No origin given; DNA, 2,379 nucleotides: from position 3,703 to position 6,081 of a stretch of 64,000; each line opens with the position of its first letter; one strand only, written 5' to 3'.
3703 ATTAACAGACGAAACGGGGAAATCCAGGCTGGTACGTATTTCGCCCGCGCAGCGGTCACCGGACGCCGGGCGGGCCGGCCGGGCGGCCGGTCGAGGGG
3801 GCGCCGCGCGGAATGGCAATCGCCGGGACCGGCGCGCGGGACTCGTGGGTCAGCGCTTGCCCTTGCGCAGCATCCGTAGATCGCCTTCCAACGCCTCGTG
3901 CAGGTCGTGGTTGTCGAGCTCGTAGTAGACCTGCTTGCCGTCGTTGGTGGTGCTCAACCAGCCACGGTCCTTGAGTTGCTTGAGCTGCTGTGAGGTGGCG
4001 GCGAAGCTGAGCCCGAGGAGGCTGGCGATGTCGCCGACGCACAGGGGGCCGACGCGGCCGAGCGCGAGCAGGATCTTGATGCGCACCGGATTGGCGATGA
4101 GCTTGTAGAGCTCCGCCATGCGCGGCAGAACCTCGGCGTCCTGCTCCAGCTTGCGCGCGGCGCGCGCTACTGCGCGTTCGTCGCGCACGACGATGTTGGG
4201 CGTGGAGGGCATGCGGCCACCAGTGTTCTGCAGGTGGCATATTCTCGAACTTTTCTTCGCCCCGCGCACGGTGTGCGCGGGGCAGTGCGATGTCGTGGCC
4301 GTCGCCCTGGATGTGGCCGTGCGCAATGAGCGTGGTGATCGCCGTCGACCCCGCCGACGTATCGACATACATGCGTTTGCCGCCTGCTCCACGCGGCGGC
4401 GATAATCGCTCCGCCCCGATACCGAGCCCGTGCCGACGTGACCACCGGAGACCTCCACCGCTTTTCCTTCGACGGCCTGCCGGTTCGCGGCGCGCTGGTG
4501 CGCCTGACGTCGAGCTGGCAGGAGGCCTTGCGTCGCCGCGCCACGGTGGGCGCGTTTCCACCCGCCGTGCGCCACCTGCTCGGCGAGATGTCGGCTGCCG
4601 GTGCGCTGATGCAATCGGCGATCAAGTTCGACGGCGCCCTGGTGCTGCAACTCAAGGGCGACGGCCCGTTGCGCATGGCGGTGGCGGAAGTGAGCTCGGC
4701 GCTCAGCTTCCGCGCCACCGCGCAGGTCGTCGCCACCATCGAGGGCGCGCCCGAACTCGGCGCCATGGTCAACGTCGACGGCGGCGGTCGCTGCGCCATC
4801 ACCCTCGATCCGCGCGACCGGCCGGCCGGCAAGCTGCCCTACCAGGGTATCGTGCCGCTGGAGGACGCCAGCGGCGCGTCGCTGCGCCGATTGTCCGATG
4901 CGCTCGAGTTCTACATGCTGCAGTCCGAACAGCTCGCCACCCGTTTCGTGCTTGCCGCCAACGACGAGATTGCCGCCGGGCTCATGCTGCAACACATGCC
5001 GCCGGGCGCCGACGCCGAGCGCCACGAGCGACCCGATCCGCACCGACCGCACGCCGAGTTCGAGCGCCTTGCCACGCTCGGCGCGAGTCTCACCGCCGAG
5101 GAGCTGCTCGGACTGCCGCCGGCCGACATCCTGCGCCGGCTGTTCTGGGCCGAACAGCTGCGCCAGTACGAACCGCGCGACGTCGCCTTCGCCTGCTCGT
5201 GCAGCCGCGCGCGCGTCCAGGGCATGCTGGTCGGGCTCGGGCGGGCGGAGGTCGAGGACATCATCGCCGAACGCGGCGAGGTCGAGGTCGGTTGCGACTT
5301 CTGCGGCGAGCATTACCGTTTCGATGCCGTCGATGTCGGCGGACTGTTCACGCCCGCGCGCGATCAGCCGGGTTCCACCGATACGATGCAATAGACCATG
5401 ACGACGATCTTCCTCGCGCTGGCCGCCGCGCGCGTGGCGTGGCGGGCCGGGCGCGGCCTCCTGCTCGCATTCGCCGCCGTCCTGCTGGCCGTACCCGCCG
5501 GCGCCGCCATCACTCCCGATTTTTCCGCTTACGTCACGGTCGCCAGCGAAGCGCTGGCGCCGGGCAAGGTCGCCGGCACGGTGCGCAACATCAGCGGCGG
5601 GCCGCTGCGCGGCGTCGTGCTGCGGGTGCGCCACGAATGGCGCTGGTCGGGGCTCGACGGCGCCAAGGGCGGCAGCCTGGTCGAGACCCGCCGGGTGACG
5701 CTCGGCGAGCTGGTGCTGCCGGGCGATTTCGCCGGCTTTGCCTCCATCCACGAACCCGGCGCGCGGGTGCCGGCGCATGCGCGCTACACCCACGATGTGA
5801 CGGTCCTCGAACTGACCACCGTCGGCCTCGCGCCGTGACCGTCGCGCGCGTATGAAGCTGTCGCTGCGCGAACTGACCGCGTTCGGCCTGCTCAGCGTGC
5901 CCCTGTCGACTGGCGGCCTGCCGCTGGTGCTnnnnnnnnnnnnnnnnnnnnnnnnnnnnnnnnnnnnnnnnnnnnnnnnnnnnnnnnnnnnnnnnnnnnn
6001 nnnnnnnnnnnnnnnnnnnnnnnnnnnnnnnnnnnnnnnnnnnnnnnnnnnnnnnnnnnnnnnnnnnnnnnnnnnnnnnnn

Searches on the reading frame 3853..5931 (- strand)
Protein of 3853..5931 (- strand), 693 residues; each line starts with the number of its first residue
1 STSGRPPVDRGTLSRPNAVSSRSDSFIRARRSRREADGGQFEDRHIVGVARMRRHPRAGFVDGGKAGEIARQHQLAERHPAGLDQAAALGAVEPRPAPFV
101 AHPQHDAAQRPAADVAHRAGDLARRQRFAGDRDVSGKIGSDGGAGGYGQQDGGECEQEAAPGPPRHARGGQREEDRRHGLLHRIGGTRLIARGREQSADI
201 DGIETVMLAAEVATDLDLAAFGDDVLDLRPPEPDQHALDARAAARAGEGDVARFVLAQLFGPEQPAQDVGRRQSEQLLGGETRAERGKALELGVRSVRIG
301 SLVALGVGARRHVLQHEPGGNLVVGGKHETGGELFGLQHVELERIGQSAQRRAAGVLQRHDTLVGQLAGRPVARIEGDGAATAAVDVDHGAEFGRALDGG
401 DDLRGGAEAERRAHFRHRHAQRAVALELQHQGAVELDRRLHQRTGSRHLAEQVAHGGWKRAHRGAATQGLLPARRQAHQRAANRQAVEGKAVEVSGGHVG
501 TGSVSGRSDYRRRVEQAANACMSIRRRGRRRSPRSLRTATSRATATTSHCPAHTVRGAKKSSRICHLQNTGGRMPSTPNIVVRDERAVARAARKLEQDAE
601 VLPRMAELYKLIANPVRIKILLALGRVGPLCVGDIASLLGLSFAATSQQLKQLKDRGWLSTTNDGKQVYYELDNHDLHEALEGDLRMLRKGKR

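Call 34: search_protein_families(library=pfam, proteins=[window:3853-5931:-], max_evalue=0.0001)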
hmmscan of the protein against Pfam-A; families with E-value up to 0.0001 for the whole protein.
window:3853-5931:- (693 aa): 3 families
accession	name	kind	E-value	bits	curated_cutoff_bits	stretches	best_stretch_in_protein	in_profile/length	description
PF01022.26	HTH_5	-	8.6e-10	38.8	22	1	614-657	1-43/47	Bacterial regulatory protein, arsR family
PF12802.13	MarR_2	-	4.7e-06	27.1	27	1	619-664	9-55/61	MarR family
PF01047.28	MarR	-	3.1e-05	24.2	24.6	0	614-660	2-48/59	MarR family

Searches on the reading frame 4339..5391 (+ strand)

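Call 34: search_protein_families(library=pfam, proteins=[window:4339-5391:+], max_evalue=0.0001)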
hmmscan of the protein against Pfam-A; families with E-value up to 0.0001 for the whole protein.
window:4339-5391:+ (351 aa): 1 family
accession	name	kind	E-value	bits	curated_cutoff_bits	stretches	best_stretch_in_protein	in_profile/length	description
PF01430.24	HSP33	-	2.4e-67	227.7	21.4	1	39-329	3-273/273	Hsp33 protein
